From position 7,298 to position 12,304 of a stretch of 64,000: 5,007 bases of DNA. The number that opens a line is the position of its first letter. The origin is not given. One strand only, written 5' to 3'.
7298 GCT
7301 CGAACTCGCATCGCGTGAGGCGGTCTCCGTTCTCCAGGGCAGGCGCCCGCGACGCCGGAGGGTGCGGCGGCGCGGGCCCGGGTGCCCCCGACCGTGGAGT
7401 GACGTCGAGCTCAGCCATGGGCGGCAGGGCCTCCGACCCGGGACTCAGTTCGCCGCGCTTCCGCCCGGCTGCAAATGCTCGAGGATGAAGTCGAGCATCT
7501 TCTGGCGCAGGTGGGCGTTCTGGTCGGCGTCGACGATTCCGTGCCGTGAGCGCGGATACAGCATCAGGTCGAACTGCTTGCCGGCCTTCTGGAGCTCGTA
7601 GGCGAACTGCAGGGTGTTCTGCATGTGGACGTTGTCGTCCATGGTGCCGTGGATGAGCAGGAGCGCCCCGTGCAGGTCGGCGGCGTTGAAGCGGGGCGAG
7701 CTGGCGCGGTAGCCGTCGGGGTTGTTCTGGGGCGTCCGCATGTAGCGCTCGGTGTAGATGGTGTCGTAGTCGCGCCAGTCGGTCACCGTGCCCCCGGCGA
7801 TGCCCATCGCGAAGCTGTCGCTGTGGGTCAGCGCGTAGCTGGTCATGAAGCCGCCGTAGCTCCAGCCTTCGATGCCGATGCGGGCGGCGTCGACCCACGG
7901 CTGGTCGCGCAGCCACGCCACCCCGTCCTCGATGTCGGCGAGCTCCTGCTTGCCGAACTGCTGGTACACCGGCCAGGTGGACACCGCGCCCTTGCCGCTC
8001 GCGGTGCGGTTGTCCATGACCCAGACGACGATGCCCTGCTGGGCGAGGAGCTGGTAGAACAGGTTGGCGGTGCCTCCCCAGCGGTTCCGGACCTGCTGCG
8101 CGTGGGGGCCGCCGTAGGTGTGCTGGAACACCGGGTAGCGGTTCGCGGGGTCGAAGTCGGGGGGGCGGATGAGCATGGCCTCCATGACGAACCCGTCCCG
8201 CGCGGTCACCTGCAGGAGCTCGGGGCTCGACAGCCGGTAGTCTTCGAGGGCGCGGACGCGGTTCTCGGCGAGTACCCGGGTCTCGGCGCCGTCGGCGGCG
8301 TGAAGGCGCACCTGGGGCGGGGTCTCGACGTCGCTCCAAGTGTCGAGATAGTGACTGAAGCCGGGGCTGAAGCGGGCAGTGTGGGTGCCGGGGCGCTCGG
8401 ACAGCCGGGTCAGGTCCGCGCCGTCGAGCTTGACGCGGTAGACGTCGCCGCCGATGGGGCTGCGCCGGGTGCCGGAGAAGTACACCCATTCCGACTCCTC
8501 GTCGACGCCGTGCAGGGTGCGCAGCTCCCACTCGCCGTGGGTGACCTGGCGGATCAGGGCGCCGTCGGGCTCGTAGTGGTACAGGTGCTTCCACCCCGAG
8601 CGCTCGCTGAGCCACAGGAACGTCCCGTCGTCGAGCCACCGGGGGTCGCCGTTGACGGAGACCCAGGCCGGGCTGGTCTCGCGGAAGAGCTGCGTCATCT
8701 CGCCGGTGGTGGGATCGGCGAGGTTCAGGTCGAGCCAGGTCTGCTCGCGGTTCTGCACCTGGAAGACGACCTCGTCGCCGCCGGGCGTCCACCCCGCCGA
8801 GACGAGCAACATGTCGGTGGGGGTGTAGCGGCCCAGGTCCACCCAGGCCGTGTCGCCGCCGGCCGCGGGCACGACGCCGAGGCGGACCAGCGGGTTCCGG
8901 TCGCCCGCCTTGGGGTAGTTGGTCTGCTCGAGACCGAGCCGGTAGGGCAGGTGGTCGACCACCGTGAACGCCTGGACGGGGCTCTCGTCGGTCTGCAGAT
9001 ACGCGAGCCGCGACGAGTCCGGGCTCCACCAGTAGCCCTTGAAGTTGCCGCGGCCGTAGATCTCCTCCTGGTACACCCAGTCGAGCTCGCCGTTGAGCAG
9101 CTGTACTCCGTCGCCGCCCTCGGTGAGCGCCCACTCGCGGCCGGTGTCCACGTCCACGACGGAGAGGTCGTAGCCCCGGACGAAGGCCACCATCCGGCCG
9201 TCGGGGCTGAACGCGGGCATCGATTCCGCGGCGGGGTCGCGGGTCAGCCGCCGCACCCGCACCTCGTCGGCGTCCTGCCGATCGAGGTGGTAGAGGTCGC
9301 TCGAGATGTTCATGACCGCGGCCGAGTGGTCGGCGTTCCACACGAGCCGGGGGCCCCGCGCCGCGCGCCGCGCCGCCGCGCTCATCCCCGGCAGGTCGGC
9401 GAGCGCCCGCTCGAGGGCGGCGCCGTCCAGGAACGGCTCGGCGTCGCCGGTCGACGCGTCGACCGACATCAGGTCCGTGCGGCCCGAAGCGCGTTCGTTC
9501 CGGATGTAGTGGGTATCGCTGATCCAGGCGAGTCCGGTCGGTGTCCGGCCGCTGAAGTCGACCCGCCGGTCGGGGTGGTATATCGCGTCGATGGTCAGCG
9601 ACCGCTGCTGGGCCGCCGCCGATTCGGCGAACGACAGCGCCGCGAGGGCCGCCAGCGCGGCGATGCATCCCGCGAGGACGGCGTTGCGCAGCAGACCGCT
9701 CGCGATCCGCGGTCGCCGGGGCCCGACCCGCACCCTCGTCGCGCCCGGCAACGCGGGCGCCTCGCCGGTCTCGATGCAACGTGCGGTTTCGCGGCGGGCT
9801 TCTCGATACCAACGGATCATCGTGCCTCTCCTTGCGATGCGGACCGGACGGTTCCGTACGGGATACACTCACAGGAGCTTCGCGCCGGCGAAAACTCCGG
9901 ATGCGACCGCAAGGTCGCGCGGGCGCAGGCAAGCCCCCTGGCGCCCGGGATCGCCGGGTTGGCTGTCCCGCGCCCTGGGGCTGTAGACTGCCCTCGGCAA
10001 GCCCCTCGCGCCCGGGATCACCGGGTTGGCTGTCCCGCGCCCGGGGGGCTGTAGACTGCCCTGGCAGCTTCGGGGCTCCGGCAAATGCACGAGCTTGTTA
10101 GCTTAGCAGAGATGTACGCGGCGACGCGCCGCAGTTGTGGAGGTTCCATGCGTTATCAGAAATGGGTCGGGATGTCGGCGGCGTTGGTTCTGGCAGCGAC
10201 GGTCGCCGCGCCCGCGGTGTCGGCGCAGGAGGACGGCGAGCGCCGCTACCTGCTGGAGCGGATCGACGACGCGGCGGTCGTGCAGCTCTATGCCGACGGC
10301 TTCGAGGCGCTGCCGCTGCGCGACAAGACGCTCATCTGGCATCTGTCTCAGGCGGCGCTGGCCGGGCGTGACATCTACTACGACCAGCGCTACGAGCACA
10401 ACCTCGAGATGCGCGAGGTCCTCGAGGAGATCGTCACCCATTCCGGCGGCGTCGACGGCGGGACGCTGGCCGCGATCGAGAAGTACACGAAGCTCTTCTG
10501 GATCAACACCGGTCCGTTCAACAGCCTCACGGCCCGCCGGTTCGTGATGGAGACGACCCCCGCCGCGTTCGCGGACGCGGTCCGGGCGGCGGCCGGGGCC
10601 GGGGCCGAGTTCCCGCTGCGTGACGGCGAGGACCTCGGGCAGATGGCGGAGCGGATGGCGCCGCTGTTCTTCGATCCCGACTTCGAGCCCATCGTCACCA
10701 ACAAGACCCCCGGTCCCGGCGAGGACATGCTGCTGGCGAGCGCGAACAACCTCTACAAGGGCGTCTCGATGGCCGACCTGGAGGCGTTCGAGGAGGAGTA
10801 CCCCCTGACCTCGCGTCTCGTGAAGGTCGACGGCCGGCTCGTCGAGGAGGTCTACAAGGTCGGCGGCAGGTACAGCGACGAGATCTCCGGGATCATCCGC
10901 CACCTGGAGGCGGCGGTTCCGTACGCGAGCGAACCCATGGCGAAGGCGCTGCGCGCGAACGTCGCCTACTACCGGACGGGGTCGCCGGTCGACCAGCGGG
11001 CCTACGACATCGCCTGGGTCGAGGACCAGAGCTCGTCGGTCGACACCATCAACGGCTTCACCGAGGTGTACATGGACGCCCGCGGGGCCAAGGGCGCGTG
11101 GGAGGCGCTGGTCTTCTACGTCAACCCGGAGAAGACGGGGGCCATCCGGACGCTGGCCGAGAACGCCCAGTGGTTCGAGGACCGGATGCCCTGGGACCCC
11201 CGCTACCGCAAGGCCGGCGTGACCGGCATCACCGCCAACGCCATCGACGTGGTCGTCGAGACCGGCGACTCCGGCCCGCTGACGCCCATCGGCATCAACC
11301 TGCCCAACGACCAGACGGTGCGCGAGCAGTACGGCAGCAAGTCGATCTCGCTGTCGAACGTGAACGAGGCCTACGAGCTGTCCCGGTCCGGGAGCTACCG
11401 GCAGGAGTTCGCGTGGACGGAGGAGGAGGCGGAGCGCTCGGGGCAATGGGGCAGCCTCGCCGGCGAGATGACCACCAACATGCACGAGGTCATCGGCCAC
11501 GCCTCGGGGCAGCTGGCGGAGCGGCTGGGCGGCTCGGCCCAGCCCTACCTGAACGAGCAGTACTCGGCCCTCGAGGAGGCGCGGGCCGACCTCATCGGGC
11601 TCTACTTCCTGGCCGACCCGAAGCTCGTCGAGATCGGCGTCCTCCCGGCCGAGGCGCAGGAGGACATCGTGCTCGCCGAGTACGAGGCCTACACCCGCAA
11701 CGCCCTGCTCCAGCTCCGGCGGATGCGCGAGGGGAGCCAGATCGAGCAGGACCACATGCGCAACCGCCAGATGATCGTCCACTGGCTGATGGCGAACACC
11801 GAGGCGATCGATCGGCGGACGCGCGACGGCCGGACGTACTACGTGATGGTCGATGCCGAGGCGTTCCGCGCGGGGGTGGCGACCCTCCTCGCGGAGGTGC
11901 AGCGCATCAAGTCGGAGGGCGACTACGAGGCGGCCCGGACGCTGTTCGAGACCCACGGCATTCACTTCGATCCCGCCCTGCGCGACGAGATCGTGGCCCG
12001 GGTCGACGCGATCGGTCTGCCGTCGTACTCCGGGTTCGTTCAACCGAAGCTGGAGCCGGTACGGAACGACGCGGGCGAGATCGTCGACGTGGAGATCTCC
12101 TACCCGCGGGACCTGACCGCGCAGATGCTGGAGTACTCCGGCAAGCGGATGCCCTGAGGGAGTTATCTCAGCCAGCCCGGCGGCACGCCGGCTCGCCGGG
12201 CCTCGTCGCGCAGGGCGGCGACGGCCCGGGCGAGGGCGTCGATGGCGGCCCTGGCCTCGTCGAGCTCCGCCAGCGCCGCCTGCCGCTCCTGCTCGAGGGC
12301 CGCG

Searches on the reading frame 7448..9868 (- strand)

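Call 34: search_protein_families(library=pfam, proteins=[window:7448-9868:-], max_evalue=0.001)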
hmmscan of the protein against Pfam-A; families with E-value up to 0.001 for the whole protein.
window:7448-9868:- (807 aa): 5 families
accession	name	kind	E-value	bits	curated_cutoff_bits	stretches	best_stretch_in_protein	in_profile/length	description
PF00930.27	DPPIV_N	-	1.3e-87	294.3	22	1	198-518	28-354/354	Dipeptidyl peptidase IV (DPP IV) N-terminal region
PF00326.27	Peptidase_S9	-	9.4e-50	169.5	22.6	1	606-800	8-211/213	Prolyl oligopeptidase family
PF07676.18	PD40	-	1.4e-09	38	20.9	1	205-231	1-27/38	WD40-like Beta Propeller Repeat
PF02129.25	Peptidase_S15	-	3.6e-09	37.1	23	1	558-715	1-148/262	X-Pro dipeptidyl-peptidase (S15 family)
PF01738.24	DLH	-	4.1e-06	27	21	1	635-782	70-192/217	Dienelactone hydrolase family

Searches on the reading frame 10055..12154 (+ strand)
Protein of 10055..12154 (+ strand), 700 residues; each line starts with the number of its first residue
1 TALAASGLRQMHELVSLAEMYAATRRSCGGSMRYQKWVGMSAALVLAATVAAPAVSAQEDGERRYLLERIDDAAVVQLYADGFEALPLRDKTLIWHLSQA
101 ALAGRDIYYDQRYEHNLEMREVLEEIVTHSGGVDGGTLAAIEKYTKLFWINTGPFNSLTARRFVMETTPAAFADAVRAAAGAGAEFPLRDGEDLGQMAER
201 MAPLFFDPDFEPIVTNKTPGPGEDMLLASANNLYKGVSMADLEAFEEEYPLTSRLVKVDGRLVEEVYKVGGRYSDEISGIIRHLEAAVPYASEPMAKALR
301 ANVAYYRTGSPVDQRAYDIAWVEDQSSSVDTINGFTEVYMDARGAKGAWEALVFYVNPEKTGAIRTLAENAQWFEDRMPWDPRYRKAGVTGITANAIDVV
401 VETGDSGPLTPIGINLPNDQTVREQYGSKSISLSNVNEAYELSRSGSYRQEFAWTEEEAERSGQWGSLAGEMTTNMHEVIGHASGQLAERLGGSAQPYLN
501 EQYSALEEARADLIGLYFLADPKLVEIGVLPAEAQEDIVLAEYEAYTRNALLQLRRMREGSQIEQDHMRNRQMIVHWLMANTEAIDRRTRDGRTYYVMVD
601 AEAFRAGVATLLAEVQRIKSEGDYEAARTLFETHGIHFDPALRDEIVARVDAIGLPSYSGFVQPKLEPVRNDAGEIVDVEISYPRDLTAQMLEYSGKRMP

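Call 34: search_protein_families(library=pfam, proteins=[window:10055-12154:+], max_evalue=0.001)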
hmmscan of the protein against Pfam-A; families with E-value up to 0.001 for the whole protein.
window:10055-12154:+ (700 aa): 1 family
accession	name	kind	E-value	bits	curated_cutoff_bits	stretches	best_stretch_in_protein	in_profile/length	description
PF03571.21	Peptidase_M49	-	6.9e-49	167.1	21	2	257-488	88-309/548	Peptidase family M49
